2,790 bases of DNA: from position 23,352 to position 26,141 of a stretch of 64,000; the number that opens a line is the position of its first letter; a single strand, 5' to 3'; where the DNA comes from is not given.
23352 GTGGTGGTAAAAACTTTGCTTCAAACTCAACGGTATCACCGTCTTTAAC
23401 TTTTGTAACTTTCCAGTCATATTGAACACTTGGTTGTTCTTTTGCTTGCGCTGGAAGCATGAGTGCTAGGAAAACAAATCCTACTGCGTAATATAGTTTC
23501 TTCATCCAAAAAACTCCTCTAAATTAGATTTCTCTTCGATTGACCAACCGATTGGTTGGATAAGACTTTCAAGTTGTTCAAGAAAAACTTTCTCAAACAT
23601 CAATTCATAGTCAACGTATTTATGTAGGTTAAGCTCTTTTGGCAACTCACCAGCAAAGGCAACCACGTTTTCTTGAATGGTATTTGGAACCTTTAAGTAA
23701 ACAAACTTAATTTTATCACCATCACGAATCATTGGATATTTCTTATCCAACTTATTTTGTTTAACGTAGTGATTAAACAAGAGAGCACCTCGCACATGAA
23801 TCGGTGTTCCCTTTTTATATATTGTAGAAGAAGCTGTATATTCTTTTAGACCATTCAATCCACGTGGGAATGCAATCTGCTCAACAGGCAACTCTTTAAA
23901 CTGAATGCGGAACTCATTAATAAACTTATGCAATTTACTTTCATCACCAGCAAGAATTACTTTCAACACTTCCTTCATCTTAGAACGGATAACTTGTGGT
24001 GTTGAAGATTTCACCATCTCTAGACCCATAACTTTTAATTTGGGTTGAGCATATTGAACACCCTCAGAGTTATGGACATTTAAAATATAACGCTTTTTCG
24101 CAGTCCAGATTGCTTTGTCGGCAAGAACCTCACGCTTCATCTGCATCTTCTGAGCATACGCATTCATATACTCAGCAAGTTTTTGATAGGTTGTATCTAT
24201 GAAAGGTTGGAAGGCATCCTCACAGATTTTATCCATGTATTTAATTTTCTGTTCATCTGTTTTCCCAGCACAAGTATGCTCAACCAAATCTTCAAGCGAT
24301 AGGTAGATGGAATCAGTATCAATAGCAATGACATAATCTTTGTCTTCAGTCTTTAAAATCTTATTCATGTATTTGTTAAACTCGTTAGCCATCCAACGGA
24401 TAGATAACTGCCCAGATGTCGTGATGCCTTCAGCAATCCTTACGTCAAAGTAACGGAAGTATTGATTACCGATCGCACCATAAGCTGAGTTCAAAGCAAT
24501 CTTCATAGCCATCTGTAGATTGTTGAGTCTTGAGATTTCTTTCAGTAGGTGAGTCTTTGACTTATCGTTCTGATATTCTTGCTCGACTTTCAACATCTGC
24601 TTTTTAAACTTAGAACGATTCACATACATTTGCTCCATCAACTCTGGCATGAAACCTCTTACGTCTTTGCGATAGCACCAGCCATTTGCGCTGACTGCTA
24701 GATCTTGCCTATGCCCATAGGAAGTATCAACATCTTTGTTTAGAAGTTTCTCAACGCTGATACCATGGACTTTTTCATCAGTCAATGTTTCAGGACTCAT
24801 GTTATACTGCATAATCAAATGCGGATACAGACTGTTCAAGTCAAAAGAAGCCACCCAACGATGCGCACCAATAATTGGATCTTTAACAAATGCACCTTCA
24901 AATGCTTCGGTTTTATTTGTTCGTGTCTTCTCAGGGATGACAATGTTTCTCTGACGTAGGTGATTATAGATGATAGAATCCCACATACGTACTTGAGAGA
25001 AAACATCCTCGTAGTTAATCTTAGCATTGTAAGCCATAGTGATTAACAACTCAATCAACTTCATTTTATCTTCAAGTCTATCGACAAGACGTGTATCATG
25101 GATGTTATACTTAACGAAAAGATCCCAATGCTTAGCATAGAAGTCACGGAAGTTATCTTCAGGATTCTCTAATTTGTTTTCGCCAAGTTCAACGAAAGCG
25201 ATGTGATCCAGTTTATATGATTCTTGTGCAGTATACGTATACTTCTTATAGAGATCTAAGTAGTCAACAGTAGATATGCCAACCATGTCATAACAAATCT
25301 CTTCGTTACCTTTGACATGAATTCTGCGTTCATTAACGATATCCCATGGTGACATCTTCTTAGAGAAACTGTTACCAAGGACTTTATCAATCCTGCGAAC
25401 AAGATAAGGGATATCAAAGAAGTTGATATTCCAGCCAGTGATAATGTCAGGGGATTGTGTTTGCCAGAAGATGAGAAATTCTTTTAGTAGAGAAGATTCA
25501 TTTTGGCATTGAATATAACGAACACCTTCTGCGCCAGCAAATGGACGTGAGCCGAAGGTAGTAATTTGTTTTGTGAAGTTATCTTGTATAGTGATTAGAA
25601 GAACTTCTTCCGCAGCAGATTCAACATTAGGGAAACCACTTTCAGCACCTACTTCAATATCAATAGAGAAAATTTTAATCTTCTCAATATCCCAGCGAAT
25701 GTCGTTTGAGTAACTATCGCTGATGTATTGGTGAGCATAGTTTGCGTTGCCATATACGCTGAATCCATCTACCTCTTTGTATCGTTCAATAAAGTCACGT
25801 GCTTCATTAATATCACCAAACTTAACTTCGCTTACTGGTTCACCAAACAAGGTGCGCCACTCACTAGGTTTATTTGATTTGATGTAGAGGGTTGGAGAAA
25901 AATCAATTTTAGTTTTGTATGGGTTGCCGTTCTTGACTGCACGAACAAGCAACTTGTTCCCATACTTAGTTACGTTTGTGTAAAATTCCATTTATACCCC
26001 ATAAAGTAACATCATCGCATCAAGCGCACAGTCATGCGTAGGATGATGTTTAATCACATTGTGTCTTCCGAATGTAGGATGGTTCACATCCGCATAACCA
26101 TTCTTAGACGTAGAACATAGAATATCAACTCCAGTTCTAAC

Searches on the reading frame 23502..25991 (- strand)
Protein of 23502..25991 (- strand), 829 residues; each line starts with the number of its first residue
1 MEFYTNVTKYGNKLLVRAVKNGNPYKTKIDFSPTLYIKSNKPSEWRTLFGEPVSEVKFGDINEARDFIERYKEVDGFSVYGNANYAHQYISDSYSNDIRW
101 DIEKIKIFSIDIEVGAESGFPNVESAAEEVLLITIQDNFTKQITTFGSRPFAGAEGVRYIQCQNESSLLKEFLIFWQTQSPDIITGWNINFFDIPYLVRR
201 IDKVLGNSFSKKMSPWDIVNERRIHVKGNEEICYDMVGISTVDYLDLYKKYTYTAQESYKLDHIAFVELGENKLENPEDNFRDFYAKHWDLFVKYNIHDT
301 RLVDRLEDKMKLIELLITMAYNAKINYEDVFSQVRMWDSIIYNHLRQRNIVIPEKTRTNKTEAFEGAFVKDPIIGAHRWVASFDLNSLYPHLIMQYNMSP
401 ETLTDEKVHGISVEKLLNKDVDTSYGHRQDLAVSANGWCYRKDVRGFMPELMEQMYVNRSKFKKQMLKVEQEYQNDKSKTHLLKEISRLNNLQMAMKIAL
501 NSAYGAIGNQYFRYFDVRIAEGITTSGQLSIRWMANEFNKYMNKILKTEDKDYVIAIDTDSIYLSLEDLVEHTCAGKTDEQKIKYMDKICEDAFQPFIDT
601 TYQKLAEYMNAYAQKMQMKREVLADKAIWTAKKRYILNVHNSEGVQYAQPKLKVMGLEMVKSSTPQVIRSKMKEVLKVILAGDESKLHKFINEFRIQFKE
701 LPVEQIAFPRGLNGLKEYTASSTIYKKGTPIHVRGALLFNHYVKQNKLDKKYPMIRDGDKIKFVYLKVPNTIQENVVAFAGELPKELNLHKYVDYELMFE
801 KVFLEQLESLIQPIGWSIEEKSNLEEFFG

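Call 19: search_dna_similar(query=window:23502-25991:-, collection=phages, mode=protein, max_rows=25)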
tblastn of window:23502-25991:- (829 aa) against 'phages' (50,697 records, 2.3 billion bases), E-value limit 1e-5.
Records with a match: 2683; places in all: 2806; records where one place covers at least 80% of the query: 2473.
Best place of each record, by identity: <60% 2683.
By first word of the organism name: Escherichia 676; Synechococcus 377; Klebsiella 334; Salmonella 201; Vibrio 136; Aeromonas 92; Shigella 89; Acinetobacter 73; Cyanophage 61; Enterobacter 59; and 67 more.
By host as written in the record: - 471; Escherichia coli 281; Klebsiella pneumoniae 115; Synechococcus 107; Synechococcus sp. 38; Aeromonas salmonicida 38; Escherichia coli O157:H7 38; Salmonella enterica 30; and 589 more.
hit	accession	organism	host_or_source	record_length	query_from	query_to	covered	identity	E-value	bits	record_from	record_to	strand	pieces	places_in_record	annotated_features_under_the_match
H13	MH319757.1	Marine virus AG-345-O18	single cell amplified by WGA-X; seawater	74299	1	829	100%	56.1%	0e+0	957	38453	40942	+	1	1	record has no annotation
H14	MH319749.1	Marine virus AG-345-F15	single cell amplified by WGA-X; seawater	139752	1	828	100%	56.0%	0e+0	952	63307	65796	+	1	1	record has no annotation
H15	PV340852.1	Synechococcus phage Sf-CH5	Synechococcus sp. WH8102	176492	1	829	100%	55.7%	0e+0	950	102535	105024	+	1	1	DNA polymerase | hypothetical protein (x2)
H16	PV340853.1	Synechococcus phage Sf-CH8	Synechococcus sp. WH8102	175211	1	829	100%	55.7%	0e+0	950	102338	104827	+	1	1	DNA polymerase | hypothetical protein (x2)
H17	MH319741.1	Marine virus AG-345-E15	single cell amplified by WGA-X; seawater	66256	1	828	100%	55.7%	0e+0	952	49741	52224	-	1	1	record has no annotation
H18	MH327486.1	Marine virus AG-341-P01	single cell amplified by WGA-X; seawater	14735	1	829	100%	55.4%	0e+0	934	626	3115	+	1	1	record has no annotation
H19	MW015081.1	Synechococcus phage S-SRM01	Synechococcus sp. KCZYC6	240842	1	828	100%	55.4%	0e+0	951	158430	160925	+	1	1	DNA polymerase | hypothetical protein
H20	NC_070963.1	Synechococcus phage S-SRM01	Synechococcus sp. KCZYC6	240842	1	828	100%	55.4%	0e+0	951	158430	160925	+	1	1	DNA polymerase | hypothetical protein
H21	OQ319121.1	Synechococcus phage S-BM3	Synechococcus sp. WH 7803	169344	1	828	100%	55.3%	0e+0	953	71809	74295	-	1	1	DNA polymerase | hypothetical protein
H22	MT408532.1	Synechococcus phage SynMITS9220M01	Synechococcus sp. MIT S9220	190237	1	829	100%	55.2%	0e+0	940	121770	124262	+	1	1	DNA polymerase | hypothetical protein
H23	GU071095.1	Synechococcus phage S-SM2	Synechococcus sp. WH8017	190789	1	829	100%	55.0%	0e+0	954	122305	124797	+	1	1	gp43: DNA polymerase | hypothetical protein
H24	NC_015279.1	Synechococcus phage S-SM2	Synechococcus sp. WH8017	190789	1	829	100%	55.0%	0e+0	954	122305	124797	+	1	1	gp43: DNA polymerase | hypothetical protein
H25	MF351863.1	Synechococcus phage Bellamy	Synechococcus str. WH8109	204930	1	829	100%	55.0%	0e+0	950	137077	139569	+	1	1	161: DNA polymerase | 160: hypothetical protein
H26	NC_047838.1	Synechococcus phage Bellamy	Synechococcus str. WH8109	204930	1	829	100%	55.0%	0e+0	950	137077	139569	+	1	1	161: DNA polymerase | 160: hypothetical protein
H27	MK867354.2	Synechococcus phage S-SCSM1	Synechococcus sp. WH 7803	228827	1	828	100%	55.1%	0e+0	944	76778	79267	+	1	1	DNA polymerase | hypothetical protein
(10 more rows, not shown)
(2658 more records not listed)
